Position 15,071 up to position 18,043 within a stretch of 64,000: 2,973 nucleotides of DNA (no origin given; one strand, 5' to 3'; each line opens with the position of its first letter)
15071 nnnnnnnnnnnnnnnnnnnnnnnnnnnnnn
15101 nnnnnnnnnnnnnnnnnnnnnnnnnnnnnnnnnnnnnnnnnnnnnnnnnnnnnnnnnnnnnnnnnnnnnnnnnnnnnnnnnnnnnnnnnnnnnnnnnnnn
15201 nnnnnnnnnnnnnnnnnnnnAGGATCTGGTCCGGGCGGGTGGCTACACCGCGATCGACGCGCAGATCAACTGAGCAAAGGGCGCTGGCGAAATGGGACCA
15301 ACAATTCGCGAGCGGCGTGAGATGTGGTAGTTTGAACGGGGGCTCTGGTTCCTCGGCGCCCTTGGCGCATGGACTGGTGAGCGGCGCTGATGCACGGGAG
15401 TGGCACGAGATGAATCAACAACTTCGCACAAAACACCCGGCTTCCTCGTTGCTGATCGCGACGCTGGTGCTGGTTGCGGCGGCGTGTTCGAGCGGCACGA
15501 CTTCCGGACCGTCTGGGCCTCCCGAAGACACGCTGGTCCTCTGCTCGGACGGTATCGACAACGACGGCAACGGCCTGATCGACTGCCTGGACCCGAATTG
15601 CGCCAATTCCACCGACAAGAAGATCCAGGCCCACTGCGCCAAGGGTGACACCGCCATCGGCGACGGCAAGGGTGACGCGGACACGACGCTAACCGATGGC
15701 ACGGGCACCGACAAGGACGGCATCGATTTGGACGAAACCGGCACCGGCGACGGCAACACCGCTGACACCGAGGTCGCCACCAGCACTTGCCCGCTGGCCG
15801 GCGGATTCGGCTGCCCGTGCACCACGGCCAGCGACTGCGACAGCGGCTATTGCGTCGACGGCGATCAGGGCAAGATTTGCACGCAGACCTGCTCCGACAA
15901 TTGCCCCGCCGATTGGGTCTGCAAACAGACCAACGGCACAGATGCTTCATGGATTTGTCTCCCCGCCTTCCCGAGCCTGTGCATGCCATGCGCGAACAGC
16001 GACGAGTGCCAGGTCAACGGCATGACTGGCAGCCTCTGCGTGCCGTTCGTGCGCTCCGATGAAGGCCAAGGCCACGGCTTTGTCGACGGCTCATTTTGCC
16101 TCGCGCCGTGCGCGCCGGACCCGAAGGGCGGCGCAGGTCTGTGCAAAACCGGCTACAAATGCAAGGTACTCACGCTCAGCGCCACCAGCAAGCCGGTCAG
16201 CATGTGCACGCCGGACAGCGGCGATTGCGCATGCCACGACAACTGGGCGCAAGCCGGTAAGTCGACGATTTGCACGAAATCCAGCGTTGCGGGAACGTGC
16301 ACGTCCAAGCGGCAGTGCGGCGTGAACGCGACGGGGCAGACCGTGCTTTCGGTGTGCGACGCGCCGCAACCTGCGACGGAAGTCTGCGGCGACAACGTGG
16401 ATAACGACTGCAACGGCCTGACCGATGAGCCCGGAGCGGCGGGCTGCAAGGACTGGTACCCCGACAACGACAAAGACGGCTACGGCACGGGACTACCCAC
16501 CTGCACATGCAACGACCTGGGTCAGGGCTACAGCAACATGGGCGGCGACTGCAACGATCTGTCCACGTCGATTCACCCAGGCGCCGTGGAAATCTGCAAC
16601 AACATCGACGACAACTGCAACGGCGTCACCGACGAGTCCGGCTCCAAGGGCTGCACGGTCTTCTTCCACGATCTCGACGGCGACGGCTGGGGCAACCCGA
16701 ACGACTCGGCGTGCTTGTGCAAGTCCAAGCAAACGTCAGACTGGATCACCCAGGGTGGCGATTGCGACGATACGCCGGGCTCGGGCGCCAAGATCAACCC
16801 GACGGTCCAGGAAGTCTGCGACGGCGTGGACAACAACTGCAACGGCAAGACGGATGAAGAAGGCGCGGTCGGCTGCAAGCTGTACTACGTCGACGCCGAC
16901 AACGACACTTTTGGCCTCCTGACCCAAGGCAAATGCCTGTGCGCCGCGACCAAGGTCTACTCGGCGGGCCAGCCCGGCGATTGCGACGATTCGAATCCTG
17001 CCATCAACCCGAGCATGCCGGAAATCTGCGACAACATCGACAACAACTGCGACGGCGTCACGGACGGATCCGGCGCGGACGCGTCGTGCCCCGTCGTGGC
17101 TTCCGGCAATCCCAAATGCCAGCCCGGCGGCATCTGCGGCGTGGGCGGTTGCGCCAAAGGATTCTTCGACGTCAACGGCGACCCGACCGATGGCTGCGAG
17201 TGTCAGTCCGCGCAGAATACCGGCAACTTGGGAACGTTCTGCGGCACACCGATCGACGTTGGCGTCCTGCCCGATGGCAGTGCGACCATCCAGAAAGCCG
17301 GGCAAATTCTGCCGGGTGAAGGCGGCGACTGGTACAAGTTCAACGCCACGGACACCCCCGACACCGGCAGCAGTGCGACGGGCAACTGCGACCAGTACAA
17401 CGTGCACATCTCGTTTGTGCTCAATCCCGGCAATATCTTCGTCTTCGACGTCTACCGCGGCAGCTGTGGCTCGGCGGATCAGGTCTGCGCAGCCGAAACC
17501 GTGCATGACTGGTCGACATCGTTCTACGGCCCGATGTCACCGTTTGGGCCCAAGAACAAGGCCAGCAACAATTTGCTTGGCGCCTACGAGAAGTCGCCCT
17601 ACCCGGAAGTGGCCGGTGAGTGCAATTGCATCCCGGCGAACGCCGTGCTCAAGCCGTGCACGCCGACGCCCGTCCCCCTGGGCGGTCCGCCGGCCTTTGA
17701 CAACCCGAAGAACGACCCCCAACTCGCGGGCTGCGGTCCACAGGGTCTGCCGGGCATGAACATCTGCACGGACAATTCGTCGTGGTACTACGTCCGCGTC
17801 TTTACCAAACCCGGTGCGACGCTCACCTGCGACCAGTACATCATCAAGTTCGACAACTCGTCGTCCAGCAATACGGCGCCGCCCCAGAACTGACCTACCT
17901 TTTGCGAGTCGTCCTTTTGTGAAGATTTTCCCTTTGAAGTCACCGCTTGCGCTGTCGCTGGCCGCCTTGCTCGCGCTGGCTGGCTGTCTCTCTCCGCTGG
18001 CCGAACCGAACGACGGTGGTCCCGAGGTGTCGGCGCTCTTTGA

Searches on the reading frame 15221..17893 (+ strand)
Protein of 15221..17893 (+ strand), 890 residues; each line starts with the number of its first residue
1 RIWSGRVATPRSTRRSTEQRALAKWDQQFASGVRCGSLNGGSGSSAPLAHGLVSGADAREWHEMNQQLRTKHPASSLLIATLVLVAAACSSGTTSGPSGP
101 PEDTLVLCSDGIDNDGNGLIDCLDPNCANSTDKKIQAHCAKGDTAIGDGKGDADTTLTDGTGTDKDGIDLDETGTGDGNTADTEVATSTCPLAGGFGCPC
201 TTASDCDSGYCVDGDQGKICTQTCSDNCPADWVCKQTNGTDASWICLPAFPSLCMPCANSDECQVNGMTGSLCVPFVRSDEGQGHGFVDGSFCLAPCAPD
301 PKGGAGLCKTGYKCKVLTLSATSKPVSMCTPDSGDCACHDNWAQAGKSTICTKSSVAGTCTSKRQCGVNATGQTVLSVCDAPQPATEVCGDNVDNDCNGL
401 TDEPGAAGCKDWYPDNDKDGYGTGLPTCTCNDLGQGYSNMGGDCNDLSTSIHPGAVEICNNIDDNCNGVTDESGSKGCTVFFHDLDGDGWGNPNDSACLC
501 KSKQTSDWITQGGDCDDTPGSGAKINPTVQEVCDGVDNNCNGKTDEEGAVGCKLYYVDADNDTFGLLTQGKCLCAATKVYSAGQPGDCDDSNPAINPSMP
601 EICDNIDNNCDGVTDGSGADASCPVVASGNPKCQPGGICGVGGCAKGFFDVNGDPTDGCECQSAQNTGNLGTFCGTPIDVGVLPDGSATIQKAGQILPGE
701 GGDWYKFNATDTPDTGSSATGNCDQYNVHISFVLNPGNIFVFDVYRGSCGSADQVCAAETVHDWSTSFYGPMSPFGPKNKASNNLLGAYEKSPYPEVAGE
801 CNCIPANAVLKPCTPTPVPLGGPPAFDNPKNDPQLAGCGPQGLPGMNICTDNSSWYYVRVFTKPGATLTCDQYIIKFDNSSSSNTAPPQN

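Call 77: search_protein_families(library=pfam, proteins=[window:15221-17893:+], max_evalue=0.00001)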
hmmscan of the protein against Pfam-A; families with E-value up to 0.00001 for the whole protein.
window:15221-17893:+ (890 aa): 1 family
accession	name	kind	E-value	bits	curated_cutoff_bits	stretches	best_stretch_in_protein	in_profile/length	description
PF11617.13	Cu-binding_MopE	-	3e-33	114.2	27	3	443-472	1-30/30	Putative metal-binding motif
